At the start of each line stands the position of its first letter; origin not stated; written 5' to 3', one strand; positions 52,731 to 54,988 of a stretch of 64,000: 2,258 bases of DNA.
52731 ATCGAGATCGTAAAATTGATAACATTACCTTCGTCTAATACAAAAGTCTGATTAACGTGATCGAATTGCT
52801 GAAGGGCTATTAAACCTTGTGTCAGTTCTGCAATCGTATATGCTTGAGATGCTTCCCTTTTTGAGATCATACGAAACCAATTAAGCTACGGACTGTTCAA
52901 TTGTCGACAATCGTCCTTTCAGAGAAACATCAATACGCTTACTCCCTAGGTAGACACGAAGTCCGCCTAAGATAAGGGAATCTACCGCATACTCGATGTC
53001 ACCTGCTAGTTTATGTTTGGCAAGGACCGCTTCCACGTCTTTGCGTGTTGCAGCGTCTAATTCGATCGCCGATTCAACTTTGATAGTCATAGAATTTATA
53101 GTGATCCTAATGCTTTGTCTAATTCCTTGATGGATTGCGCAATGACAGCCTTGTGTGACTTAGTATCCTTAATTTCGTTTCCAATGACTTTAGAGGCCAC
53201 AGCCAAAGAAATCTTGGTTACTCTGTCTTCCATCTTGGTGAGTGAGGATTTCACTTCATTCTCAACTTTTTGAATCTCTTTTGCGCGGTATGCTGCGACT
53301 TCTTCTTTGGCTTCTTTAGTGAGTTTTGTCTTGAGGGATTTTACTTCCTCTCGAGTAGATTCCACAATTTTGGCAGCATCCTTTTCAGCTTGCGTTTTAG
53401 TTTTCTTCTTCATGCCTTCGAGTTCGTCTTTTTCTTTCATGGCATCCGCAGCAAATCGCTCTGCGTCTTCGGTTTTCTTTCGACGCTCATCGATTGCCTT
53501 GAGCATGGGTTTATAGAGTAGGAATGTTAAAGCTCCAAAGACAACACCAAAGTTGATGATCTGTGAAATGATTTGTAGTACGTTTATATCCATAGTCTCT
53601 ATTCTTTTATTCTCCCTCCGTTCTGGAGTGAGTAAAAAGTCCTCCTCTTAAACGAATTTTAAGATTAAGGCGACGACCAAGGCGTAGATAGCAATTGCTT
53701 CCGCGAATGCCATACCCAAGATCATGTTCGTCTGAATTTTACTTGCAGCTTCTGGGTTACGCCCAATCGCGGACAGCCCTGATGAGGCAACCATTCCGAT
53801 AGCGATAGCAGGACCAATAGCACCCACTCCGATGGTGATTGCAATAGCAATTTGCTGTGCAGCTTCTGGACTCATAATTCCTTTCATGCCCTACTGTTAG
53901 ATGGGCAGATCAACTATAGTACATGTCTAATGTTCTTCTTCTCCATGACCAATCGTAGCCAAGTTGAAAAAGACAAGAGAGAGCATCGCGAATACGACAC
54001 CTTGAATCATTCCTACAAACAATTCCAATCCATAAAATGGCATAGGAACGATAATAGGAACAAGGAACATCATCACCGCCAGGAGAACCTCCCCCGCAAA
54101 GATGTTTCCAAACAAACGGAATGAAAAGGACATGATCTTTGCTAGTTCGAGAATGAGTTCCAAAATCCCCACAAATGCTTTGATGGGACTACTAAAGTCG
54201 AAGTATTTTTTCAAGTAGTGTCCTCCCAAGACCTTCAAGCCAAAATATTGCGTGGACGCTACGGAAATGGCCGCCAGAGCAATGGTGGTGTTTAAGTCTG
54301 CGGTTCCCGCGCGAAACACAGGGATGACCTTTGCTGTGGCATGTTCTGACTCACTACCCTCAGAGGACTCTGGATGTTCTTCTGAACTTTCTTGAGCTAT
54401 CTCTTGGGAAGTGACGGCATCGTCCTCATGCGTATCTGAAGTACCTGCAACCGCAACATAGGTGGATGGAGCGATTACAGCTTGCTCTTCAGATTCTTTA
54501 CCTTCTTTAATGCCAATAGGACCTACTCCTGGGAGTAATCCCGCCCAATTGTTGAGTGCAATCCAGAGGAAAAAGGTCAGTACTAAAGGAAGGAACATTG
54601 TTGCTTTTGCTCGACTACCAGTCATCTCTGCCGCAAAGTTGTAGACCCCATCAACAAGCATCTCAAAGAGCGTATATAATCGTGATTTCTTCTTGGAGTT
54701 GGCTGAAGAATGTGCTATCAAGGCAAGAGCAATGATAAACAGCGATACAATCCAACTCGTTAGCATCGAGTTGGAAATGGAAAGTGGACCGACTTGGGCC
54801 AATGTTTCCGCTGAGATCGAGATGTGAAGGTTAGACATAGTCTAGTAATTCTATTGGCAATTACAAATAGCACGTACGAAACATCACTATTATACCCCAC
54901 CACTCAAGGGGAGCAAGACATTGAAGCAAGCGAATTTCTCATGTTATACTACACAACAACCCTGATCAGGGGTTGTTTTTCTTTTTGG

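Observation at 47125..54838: ATP synthase operon interrupted by multiple small non-canonical ORFs, with an apparently split or minimal delta subunit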

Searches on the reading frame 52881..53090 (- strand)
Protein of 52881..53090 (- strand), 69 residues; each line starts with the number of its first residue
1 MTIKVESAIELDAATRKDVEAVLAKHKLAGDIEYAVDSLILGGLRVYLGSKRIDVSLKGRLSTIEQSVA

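Call 3: search_protein_families(library=pfam, max_evalue=1, proteins=[window:52881-53090:-])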
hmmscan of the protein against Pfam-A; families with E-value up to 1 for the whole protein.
window:52881-53090:- (69 aa): 1 family
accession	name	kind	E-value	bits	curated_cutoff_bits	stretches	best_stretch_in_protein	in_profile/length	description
PF00213.23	OSCP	-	9.7e-12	45.7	22.3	1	2-67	104-171/172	ATP synthase delta (OSCP) subunit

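Call 4: search_protein_families(library=ncbifam, max_evalue=1, proteins=[window:52881-53090:-])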
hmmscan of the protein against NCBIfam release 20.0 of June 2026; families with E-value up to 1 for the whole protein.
window:52881-53090:- (69 aa): 14 families
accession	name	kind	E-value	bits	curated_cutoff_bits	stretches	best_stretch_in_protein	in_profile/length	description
TIGR01145.1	ATP_synt_delta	equivalog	1.4e-08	35.2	57.5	1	2-67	104-171/172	ATP synthase F1 subunit delta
NF004406.0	PRK05758.3-2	equivalog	1.7e-08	34.5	172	1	2-67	115-181/186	F0F1 ATP synthase subunit delta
NF004402.0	PRK05758.2-2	equivalog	5e-08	33.2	115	1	2-68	110-177/179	F0F1 ATP synthase subunit delta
NF004403.0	PRK05758.2-4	equivalog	3.7e-07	30.4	148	1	4-68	110-176/180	F0F1 ATP synthase subunit delta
NF009967.0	PRK13430.1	equivalog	1e-06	28.2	200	1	4-69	204-270/271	F0F1 ATP synthase subunit delta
NF009961.0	PRK13428.1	equivalog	7.1e-05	22.1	328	1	4-66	378-441/445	F0F1 ATP synthase subunit B/delta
NF009964.0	PRK13429.1-3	equivalog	0.00011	22.1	154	1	3-67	110-175/180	F0F1 ATP synthase subunit delta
NF004401.0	PRK05758.2-1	equivalog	0.00045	20.4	116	1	3-66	110-175/178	F0F1 ATP synthase subunit delta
NF009976.0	PRK13441.1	equivalog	0.0033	17.2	153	1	5-68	112-176/182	F0F1 ATP synthase subunit delta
TIGR03321.1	alt_F1F0_F0_B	exception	0.0035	17.2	224.7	1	3-68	179-245/246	alternate F1F0 ATPase, F0 subunit B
NF004399.0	PRK05758.1-1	equivalog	0.005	16.7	160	1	4-66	109-173/179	F0F1 ATP synthase subunit delta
NF009975.0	PRK13436.1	equivalog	0.0097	16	129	1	4-68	112-177/180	F0F1 ATP synthase subunit delta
NF009969.0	PRK13434.1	equivalog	0.011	15.6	179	1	4-67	108-172/186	F0F1 ATP synthase subunit delta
NF004404.0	PRK05758.2-5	equivalog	0.015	15.3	221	1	3-66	109-173/177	F0F1 ATP synthase subunit delta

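Call 50: find_homologous_proteins(query=window:52881-53090:-, max_evalue=0.001)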
Query window:52881-53090:- (69 aa): 3 proteins with E <= 0.001 among 4 candidates.
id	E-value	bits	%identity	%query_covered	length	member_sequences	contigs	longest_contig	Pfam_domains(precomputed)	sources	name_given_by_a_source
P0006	1.7e-33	131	100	100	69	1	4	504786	PF00213.24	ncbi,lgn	-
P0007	3.7e-29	117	88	100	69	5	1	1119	PF00213.24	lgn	-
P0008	1.5e-23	100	78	100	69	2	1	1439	PF00213.24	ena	-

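Call 51: find_encoding_contigs(protein=P0008, flank=10000, max_places=6)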
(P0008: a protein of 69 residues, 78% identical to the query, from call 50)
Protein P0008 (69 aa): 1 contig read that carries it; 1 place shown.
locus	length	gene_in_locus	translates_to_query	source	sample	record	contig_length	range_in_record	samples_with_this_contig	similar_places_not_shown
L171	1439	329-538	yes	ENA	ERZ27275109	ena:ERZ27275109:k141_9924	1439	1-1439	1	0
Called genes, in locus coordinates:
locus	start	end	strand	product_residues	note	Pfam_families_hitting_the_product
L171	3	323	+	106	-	?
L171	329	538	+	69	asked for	PF00213:OSCP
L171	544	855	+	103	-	-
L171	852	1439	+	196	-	?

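Call 52: find_encoding_contigs(protein=P0007, flank=10000, max_places=6)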
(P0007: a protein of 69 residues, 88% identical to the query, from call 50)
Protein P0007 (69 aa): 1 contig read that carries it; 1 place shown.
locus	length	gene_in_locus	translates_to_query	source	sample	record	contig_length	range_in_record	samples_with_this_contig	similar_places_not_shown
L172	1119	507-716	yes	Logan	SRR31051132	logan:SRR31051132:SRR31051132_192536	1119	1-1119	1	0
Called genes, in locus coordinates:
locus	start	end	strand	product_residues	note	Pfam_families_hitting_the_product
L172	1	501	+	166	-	?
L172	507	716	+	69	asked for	PF00213:OSCP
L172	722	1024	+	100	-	-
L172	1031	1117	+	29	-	?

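Call 68: search_solved_structures(query=window:52881-53090:-, max_evalue=0.01, show_alignments=2)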
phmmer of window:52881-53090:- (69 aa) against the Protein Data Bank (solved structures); distinct sequences matched with E-value up to 0.01: 10.
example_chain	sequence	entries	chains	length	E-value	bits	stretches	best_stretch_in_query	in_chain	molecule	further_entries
9itj_S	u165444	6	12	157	4.5e-05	27.4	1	4-66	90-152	ATP synthase subunit delta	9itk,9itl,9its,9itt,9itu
6yny_G1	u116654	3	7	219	5.7e-05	27.1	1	3-68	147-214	Oligomycin sensitivity-conferring protein (OSCP)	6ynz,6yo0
6j5i_S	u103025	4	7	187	0.0034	21.5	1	5-66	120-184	ATP synthase subunit O, mitochondrial | ATP synthase peripheral stalk subunit OSCP, mitochondrial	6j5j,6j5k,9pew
9bxu_S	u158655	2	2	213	0.0044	21.2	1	5-66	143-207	ATP synthase subunit O, mitochondrial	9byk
9pex_O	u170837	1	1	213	0.0045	21.2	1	5-66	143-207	ATP synthase peripheral stalk subunit OSCP, mitochondrial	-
6yy0_S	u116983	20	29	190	0.006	20.8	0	5-66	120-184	ATP synthase subunit O, mitochondrial | ATP synthase peripheral stalk subunit OSCP, mitochondrial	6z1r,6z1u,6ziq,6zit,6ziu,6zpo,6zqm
9vpb_AS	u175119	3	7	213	0.0077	20.4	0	5-66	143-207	ATP synthase peripheral stalk subunit OSCP, mitochondrial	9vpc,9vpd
9b0x_O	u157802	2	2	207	0.0078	20.4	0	4-61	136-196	ATP synthase subunit OSCP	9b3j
6tt7_J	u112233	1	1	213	0.0083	20.3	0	5-66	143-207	ATP synthase peripheral stalk subunit OSCP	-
8h9e_O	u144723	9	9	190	0.0098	20.1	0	5-64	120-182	ATP synthase subunit O, mitochondrial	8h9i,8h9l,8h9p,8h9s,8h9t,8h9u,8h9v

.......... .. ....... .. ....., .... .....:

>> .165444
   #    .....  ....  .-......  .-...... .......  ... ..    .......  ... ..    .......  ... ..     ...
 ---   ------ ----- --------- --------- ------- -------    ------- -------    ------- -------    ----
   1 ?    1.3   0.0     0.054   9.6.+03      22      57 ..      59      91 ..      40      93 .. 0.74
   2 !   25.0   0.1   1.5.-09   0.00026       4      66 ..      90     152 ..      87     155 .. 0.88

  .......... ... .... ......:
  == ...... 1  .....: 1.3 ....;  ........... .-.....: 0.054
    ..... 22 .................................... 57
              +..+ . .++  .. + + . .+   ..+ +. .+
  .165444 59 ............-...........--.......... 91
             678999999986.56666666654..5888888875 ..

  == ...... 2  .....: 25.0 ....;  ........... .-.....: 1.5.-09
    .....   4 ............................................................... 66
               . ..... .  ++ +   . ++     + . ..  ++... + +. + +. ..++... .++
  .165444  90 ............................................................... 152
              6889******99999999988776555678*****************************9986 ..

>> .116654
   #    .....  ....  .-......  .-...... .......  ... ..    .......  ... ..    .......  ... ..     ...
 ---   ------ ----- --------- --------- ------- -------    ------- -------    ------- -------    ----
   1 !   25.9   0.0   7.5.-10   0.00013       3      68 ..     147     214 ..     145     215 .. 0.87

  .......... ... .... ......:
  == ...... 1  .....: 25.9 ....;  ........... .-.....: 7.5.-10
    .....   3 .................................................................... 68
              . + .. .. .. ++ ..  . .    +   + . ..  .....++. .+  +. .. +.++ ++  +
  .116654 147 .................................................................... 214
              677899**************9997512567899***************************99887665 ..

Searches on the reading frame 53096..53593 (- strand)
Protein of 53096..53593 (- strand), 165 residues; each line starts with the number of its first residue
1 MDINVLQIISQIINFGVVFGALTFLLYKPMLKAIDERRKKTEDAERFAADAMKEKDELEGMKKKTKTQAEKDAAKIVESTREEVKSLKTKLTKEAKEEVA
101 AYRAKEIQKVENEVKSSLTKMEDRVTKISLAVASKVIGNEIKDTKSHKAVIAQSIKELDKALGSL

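Call 3: search_protein_families(library=pfam, max_evalue=1, proteins=[window:53096-53593:-])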
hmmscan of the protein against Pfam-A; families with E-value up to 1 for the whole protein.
window:53096-53593:- (165 aa): 11 families
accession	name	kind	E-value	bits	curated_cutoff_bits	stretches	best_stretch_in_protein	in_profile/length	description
PF00430.23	ATP-synt_B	-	6.6e-14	52.6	28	1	8-137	2-131/132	ATP synthase B/B' CF(0)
PF03179.20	V-ATPase_G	-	0.0047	17.9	28.6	1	68-155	11-98/105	Vacuolar (H+)-ATPase G subunit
PF02108.21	FliH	-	0.0088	16.4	24.1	1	106-157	10-58/128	Flagellar assembly protein FliH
PF16999.10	V-ATPase_G_2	-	0.011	16.7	28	1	67-128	33-94/104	Vacuolar (H+)-ATPase G subunit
PF19745.5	FUT8_N_cat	-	0.096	11.9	27.6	1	29-161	47-175/499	Alpha-(1,6)-fucosyltransferase N- and catalytic domains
PF02932.22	Neur_chan_memb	-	0.11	13.2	28.1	1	37-156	85-194/233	Neurotransmitter-gated ion-channel transmembrane region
PF20172.3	DUF6538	-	0.19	11.9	27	1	80-101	25-46/60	Domain of unknown function (DUF6538)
PF24871.1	Piezo_TM1-24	-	0.23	10.3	28.8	1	19-129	291-398/682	Piezo TM1-24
PF00921.22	Lipoprotein_2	-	0.36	10.8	22.6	1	60-162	17-123/298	Borrelia lipoprotein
PF07586.16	HXXSHH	-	0.45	10.5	30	1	61-117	152-207/307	Protein of unknown function (DUF1552)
PF01080.22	Presenilin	-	0.72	9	34.3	1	27-114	216-299/408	Presenilin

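Call 4: search_protein_families(library=ncbifam, max_evalue=1, proteins=[window:53096-53593:-])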
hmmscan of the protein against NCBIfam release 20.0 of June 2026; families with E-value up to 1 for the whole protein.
window:53096-53593:- (165 aa): 40 families (the best 25 are shown)
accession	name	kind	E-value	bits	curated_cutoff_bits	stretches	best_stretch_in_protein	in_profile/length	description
NF011043.0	PRK14473.1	equivalog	4e-18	65.9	168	1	3-160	6-162/164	F0F1 ATP synthase subunit B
TIGR03321.1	alt_F1F0_F0_B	exception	3.3e-17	63.1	224.7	1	1-159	1-158/246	alternate F1F0 ATPase, F0 subunit B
NF011044.0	PRK14474.1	equivalog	2.6e-15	56.6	339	1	1-159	1-158/258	F0F1 ATP synthase subunit B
NF004411.0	PRK05759.1-2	equivalog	1.2e-14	54.7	131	1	1-157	1-155/156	F0F1 ATP synthase subunit B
NF004412.0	PRK05759.1-3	equivalog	1.9e-14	53.9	156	1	5-160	27-182/185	F0F1 ATP synthase subunit B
NF009992.0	PRK13461.1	equivalog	1.2e-12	47.7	127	1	1-155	1-154/159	F0F1 ATP synthase subunit B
NF005607.0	PRK07353.1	equivalog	6.5e-12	45.5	131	1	11-139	26-154/155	F0F1 ATP synthase subunit B'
NF009991.0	PRK13460.1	equivalog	1.3e-11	44.8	183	1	2-160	13-170/173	F0F1 ATP synthase subunit B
TIGR01144.1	ATP_synt_b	equivalog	1.4e-11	44.5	65.5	1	11-158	1-147/147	F0F1 ATP synthase subunit B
NF005606.0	PRK07352.1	equivalog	2.7e-11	43.5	137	1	9-160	24-174/175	F0F1 ATP synthase subunit B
NF011042.0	PRK14472.1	equivalog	9.2e-11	42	198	1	11-159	24-171/175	F0F1 ATP synthase subunit B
NF004413.0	PRK05759.1-4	equivalog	4.6e-10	39.8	197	1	1-158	1-156/156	F0F1 ATP synthase subunit B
NF011041.0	PRK14471.1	equivalog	9.5e-10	38.7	200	1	8-158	11-161/164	F0F1 ATP synthase subunit B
NF009987.0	PRK13453.1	equivalog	2.9e-08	33.6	172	1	7-157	20-169/173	F0F1 ATP synthase subunit B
NF009961.0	PRK13428.1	equivalog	3.4e-07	29.8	328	1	9-160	5-156/445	F0F1 ATP synthase subunit B/delta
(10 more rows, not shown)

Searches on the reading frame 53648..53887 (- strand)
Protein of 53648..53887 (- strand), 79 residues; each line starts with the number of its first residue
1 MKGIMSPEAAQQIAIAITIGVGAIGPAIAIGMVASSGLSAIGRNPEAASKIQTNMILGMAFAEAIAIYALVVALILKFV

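Call 3: search_protein_families(library=pfam, max_evalue=1, proteins=[window:53648-53887:-])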
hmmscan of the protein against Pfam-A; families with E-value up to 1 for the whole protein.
window:53648-53887:- (79 aa): 3 families
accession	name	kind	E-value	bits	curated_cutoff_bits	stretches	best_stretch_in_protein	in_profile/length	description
PF00137.26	ATP-synt_C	-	4e-18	65.9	24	1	13-76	1-60/60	ATP synthase subunit C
PF03807.23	F420_oxidored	-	0.092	13.8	21.6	1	19-69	5-61/94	NADP oxidoreductase coenzyme F420-dependent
PF03701.19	UPF0181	-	0.18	11.8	23.5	1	46-69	15-38/50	Uncharacterised protein family (UPF0181)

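Call 4: search_protein_families(library=ncbifam, max_evalue=1, proteins=[window:53648-53887:-])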
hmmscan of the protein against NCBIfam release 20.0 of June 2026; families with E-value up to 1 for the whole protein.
window:53648-53887:- (79 aa): 20 families
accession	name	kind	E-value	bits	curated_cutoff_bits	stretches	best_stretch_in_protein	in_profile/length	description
NF005608.0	PRK07354.1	equivalog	1.6e-17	63.9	128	1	8-78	6-76/81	F0F1 ATP synthase subunit C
NF005733.0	PRK07558.1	equivalog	2.4e-16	59.7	85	1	5-79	1-74/75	F0F1 ATP synthase subunit C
NF009998.0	PRK13468.1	equivalog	2.8e-16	59.6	116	1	9-78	9-78/88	F0F1 ATP synthase subunit C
TIGR01260.1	ATP_synt_c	equivalog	6e-15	55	43.95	1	23-78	2-57/58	ATP synthase F0 subunit C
NF005363.0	PRK06876.1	equivalog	1.6e-14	53.5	71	1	10-78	7-75/80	F0F1 ATP synthase subunit C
NF005900.0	PRK07874.1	equivalog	5.3e-14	52.2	114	1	14-75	18-79/80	ATP synthase F0 subunit C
TIGR03322.1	alt_F1F0_F0_C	exception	3.5e-13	50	130.85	1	13-78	12-77/86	alternate F1F0 ATPase, F0 subunit C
NF009999.0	PRK13471.1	equivalog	1.3e-12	47.7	124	1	11-78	16-83/85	F0F1 ATP synthase subunit C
NF005521.0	PRK07159.1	equivalog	3e-11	43.2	122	1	11-79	33-100/101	F0F1 ATP synthase subunit C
NF006295.0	PRK08482.1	equivalog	1.6e-10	41.5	135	1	13-76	34-97/105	F0F1 ATP synthase subunit C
NF009996.0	PRK13466.1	equivalog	2.1e-10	40.6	110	1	16-77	5-66/66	F0F1 ATP synthase subunit C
NF009997.0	PRK13467.1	equivalog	9e-08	32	98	1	17-77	6-66/66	F0F1 ATP synthase subunit C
NF004888.0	PRK06251.1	equivalog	1.2e-06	28.5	101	1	10-79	35-100/102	V-type ATP synthase subunit K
NF009995.0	PRK13464.1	equivalog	9e-05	23.1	168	1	12-75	16-79/101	F0F1 ATP synthase subunit B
NF006219.0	PRK08344.1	equivalog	0.00015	21.6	108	1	13-76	96-156/161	V-type ATP synthase subunit K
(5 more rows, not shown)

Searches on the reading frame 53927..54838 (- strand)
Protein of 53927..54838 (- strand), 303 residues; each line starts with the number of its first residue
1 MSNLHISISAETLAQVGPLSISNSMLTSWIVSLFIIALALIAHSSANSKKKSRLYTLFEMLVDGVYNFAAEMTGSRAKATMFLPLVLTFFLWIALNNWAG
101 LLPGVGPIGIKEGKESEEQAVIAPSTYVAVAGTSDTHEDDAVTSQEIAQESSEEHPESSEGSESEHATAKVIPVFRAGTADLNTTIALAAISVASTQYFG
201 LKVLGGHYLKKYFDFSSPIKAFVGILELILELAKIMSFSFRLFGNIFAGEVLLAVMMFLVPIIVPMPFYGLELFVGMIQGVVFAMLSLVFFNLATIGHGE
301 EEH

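Call 3: search_protein_families(library=pfam, max_evalue=1, proteins=[window:53927-54838:-])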
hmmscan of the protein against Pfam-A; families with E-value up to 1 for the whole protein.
window:53927-54838:- (303 aa): 1 family
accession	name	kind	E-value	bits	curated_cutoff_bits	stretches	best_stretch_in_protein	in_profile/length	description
PF00119.25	ATP-synt_A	-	3e-41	142.1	33.9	1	25-291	1-216/217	ATP synthase A chain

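Call 4: search_protein_families(library=ncbifam, max_evalue=1, proteins=[window:53927-54838:-])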
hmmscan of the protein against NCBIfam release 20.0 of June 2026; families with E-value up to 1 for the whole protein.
window:53927-54838:- (303 aa): 14 families
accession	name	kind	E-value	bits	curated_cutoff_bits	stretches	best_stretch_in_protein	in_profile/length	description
NF004481.0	PRK05815.2-3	equivalog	4.1e-38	131.3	227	2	169-298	95-221/225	F0F1 ATP synthase subunit A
NF009955.0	PRK13421.1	equivalog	1.4e-33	116.3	302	2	168-295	93-217/231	F0F1 ATP synthase subunit A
TIGR01131.1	ATP_synt_6_or_A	equivalog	4.9e-29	101.9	102.6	1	23-292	13-224/227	F0F1 ATP synthase subunit A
NF009954.0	PRK13420.1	equivalog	2.3e-27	96.2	272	2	170-292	95-214/229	F0F1 ATP synthase subunit A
TIGR03306.1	altF1_A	exception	7.7e-27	94.3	302.1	2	170-295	94-216/217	alternate F1F0 ATPase, F0 subunit A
NF004486.0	PRK05815.3-4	equivalog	1.1e-26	93.9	272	1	16-294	20-222/224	F0F1 ATP synthase subunit A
NF004479.0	PRK05815.1-4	equivalog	9.2e-23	80.7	268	2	172-291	104-230/238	F0F1 ATP synthase subunit A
NF004482.0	PRK05815.2-4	equivalog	1.6e-20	73.9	225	2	171-294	106-247/252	F0F1 ATP synthase subunit A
NF004477.0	PRK05815.1-1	equivalog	1.8e-20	73.6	280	2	178-295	140-265/268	F0F1 ATP synthase subunit A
NF004485.0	PRK05815.3-3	equivalog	4.4e-18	65.7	249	3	175-258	106-193/281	F0F1 ATP synthase subunit A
NF004484.0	PRK05815.3-2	equivalog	4.9e-15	55.9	234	2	175-292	99-221/226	F0F1 ATP synthase subunit A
NF009953.0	PRK13419.1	equivalog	7.3e-12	45.2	460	2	172-303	193-338/346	F0F1 ATP synthase subunit A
NF009952.0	PRK13417.1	equivalog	7.7e-08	32.1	531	1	21-294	94-348/352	F0F1 ATP synthase subunit A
NF004487.0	PRK05815.3-5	equivalog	3e-07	30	224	1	190-262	118-185/269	F0F1 ATP synthase subunit A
